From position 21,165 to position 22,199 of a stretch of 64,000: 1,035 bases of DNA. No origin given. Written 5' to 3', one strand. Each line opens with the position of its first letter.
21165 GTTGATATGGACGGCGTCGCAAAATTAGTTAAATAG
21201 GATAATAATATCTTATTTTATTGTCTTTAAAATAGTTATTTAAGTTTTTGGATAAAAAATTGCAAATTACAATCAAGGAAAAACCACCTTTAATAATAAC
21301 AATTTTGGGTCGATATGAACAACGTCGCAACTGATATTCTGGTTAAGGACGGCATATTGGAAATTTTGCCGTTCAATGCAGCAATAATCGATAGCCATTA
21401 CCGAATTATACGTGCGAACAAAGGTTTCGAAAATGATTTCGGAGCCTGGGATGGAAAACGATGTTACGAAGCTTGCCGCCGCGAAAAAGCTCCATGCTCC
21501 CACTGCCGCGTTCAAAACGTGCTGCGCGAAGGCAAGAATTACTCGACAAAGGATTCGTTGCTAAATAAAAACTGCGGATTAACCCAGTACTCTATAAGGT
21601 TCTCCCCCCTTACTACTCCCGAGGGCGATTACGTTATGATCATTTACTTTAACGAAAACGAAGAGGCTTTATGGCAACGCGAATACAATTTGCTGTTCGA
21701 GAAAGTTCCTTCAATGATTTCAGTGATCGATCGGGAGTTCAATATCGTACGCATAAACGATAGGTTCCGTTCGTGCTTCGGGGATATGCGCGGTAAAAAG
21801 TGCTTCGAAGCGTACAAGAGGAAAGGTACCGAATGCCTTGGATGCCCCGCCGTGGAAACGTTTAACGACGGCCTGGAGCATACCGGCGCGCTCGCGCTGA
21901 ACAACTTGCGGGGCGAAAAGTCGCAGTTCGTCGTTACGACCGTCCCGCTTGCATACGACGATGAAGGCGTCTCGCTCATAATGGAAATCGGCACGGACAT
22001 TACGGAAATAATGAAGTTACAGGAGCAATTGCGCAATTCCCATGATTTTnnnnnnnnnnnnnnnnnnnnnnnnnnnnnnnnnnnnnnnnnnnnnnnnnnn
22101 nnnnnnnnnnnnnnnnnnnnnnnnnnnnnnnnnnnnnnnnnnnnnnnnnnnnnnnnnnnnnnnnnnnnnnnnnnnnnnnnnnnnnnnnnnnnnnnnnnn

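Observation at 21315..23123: Sensor protein with tandem PAS-like domains each carrying an inserted Cys cluster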

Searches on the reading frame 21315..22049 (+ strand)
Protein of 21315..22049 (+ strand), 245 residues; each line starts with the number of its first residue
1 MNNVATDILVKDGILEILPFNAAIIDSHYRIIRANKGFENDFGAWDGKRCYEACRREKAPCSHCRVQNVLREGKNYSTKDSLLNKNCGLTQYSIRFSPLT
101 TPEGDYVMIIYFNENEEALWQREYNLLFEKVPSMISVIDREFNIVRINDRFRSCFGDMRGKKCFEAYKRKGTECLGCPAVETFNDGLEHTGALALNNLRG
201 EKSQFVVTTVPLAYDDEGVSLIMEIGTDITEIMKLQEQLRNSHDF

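Call 22: predict_structure(alignment_id=A2)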
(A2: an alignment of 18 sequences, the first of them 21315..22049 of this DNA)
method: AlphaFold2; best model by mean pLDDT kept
length: 245 residues; sequences in the alignment: 18
mean_pLDDT: 87.3   pTM: 0.55
mean pLDDT of the five models: 87.3, 83.8, 82.3, 82.0, 80.9
residues with pLDDT >= 90: 148; 70-90: 79; 50-70: 13; < 50: 5
segments of 3 or more residues with pLDDT < 50: 1-5
pLDDT, mean of each block of 10 residues (from residue 1): 49 74 93 93 92 87 89 91 90 92 89 77 78 93 95 92 85 86 96 91 94 92 95 88 76
secondary structure, 60 per line:
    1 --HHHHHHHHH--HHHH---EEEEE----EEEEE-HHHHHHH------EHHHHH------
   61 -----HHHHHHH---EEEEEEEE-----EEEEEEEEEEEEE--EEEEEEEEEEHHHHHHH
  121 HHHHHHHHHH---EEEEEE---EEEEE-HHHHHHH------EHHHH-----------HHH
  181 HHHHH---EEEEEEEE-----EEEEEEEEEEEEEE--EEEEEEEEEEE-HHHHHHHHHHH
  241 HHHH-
elements in order: H3-11 H14-17 E21-25 E30-34 H36-42 H50-54 H66-72 E76-83 E89-101 E104-113 H114-130 E134-139 E143-147 H149-155 H163-166 H178-185 E189-196 E202-215 E218-228 H230-244

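Call 25: fold_search(model_id=the predicted structure, library=pdb)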
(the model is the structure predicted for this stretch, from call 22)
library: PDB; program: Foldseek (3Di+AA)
matches with E <= 10: 1459; with E <= 0.001: 452
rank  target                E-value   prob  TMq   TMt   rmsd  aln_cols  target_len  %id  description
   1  9cmf_A                5.6e-14  1.00  0.39  0.14  12.4       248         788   16  Substrate bound DosP (released 2024-11-20)
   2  9cdr_A                8.2e-14  1.00  0.39  0.14  12.8       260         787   15  DosP Apo straight form (released 2024-11-20)
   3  9ce0_B                5.3e-13  1.00  0.40  0.14  12.4       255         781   16  DosP Apo Bent form (released 2024-11-20)
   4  9bgv_A                2.1e-12  1.00  0.41  0.15  12.5       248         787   16  DosP R97A straight form (released 2024-11-20)
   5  9bkv_B                2.3e-12  1.00  0.38  0.14  12.8       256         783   16  DosP R97A bent form (released 2024-11-20)
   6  9qq6_A                9.9e-11  1.00  0.39  0.22  12.4       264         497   17  Structure of the Azotobacter vinelandii NifL-NifA complex (released 2025-06-18)
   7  9bkv_A                2.5e-10  1.00  0.38  0.14  12.6       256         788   16  DosP R97A bent form (released 2024-11-20)
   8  6pps_A                2.5e-09  1.00  0.34  0.33  17.9       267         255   12  A blue light illuminated LOV-PAS construct from the LOV-HK sensory protein from Brucella abortus (construct 15-273) (released 2020-07-15)
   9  6ph3_C                3.9e-09  1.00  0.35  0.35  18.7       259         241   11  LOV-PAS construct from the LOV-HK sensory protein from Brucella abortus (dark-adapted, construct 15-273) (released 2020-12-30)
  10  6pps_D                6.1e-09  1.00  0.35  0.34  18.2       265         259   12  A blue light illuminated LOV-PAS construct from the LOV-HK sensory protein from Brucella abortus (construct 15-273) (released 2020-07-15)
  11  8js5_G                7.2e-09  1.00  0.39  0.39  12.6       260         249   13  Dimeric PAS domains of oxygen sensor FixL with ferric unliganded heme (released 2024-06-26)
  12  8js5_B                8.5e-09  1.00  0.41  0.40  12.3       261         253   13  Dimeric PAS domains of oxygen sensor FixL with ferric unliganded heme (released 2024-06-26)
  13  4hh2_A                8.9e-09  1.00  0.44  0.32   9.0       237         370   13  Structure of PpsR without the HTH motif from Rb. sphaeroides (released 2013-06-05)
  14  6ph4_A                1.1e-08  1.00  0.37  0.30  19.0       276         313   14  Full length LOV-PAS-HK construct from the LOV-HK sensory protein from Brucella abortus (light-adapted, construct 15-48 (released 2020-12-30)
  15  9a5d_A                1.2e-08  1.00  0.39  0.17  45.0       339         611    9  Integrative model of WALK-YYCH by crosslinking MS and deep learning (released 2024-09-18)
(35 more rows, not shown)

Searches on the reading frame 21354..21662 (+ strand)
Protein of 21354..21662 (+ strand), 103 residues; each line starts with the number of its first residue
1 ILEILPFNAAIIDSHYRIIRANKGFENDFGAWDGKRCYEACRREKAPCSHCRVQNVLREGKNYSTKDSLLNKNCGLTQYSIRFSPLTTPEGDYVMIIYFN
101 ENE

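Call 35: search_protein_representatives(alignment_id=A3)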
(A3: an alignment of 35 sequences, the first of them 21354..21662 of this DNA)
Query: 35 sequences, 105 profile positions. Proteins with E-value up to 0.001 (for the whole library): 37667; up to 1e-10: 11750; up to 1e-30: 450. The best 150 are listed.
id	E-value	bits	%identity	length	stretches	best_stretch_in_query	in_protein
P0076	2.5e-131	445.4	-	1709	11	2-105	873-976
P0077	2.1e-97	336.4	-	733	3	1-105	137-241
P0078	3.8e-95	329.1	-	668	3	1-105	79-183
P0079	2.2e-90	313.8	-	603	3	1-105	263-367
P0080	5.8e-78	273.8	-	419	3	1-105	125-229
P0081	8.1e-77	270.2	-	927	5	5-105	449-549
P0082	1.6e-74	262.8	-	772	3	2-104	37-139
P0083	6.0e-74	260.9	-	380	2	1-105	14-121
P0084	9.3e-74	260.3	-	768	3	1-104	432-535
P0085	1.4e-72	256.5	-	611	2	1-105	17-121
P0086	2.2e-70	249.5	-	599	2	1-105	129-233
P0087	2.3e-69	246.2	-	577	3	1-105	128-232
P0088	6.1e-69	244.8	-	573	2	1-105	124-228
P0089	1.7e-68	243.4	-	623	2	1-105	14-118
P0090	1.9e-67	240.1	-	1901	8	2-105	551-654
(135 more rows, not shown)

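Call 55: search_solved_structures(query=A3, max_evalue=1, show_alignments=0)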
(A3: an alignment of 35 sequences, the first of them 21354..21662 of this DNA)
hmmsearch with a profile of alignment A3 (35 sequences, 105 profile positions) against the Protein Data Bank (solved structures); distinct sequences matched with E-value up to 1: 24.
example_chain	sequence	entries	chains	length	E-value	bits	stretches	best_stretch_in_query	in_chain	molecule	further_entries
8il9_A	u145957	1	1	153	0.015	18.6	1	13-104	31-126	Phototropin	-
8j68_A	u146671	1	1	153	0.019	18.2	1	13-104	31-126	Phototropin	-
8i11_A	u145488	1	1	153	0.019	18.2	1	13-104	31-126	Phototropin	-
2gj3_A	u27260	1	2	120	0.021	18.1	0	2-30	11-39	Nitrogen fixation regulatory protein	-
8iyn_A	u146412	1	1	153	0.021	18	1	13-104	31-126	Phototropin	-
9qq6_A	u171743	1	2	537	0.043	17.1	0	2-30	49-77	histidine kinase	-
4hi4_A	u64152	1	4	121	0.045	17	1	2-32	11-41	Aerotaxis transducer Aer2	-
2z6c_A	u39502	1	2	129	0.09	16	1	15-103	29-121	Phototropin-1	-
3vol_A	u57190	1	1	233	0.11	15.7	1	2-32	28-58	Aerotaxis transducer Aer2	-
2pr5_A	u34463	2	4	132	0.12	15.6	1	2-104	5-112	Blue-light photoreceptor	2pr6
3mxq_A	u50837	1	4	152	0.24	14.7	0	1-42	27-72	Sensor protein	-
4hoi_A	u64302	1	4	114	0.34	14.2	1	17-104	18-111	Potassium voltage-gated channel subfamily H member 1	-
4nqa_A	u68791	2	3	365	0.47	13.7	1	29-100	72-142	Retinoic acid receptor RXR-alpha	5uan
5j7e_A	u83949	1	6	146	0.5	13.6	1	17-104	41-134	Potassium voltage-gated channel subfamily H member 1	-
4wsw_B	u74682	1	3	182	0.52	13.6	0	29-58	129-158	Hemagglutinin HA2 chain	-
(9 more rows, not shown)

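Call 56: search_solved_structures(query=A3, max_evalue=0.2, show_alignments=5)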
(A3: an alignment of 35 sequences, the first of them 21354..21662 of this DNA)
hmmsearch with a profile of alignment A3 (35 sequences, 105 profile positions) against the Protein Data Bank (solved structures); distinct sequences matched with E-value up to 0.2: 10.
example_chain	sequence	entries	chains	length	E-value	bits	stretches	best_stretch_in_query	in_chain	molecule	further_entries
8il9_A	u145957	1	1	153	0.015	18.6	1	13-104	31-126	Phototropin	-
8j68_A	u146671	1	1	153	0.019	18.2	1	13-104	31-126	Phototropin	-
8i11_A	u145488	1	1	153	0.019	18.2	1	13-104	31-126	Phototropin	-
2gj3_A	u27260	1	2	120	0.021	18.1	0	2-30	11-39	Nitrogen fixation regulatory protein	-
8iyn_A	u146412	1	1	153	0.021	18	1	13-104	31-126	Phototropin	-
9qq6_A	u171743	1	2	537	0.043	17.1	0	2-30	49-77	histidine kinase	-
4hi4_A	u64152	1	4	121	0.045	17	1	2-32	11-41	Aerotaxis transducer Aer2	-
2z6c_A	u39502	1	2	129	0.09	16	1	15-103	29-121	Phototropin-1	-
3vol_A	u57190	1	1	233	0.11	15.7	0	2-32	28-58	Aerotaxis transducer Aer2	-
2pr5_A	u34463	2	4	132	0.12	15.6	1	2-104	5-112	Blue-light photoreceptor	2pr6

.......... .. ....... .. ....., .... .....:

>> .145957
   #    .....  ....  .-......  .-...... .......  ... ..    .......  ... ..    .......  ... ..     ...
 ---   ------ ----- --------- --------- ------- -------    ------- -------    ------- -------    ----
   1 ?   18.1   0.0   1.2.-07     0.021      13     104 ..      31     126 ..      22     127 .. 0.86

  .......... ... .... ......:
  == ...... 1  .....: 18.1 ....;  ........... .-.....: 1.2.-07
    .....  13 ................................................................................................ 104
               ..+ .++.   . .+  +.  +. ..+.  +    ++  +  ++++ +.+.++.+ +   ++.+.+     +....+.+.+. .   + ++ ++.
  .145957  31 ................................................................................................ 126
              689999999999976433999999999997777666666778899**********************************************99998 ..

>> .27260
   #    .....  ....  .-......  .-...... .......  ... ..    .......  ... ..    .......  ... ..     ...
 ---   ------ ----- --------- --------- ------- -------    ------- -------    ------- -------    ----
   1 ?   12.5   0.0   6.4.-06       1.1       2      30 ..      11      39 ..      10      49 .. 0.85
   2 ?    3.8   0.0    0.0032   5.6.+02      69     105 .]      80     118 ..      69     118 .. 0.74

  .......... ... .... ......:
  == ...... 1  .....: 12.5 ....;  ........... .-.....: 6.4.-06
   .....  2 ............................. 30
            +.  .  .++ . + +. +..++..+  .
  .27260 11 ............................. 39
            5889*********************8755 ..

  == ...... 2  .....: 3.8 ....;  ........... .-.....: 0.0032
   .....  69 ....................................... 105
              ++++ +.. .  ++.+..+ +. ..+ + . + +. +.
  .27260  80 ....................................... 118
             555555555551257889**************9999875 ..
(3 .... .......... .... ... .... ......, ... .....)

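Call 82: find_homologous_proteins(query=A3, max_evalue=1e-10)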
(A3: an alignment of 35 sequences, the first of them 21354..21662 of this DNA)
Query A3 (35 sequences) (103 aa, profile of the alignment): 2 proteins with E <= 1e-10 among 194 candidates.
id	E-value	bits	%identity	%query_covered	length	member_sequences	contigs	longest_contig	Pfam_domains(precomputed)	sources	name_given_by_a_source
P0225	5.7e-28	115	27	99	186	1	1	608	PF13426.14,PF13188.14,PF08448.17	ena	-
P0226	2.5e-20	90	34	59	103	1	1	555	PF13188.14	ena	-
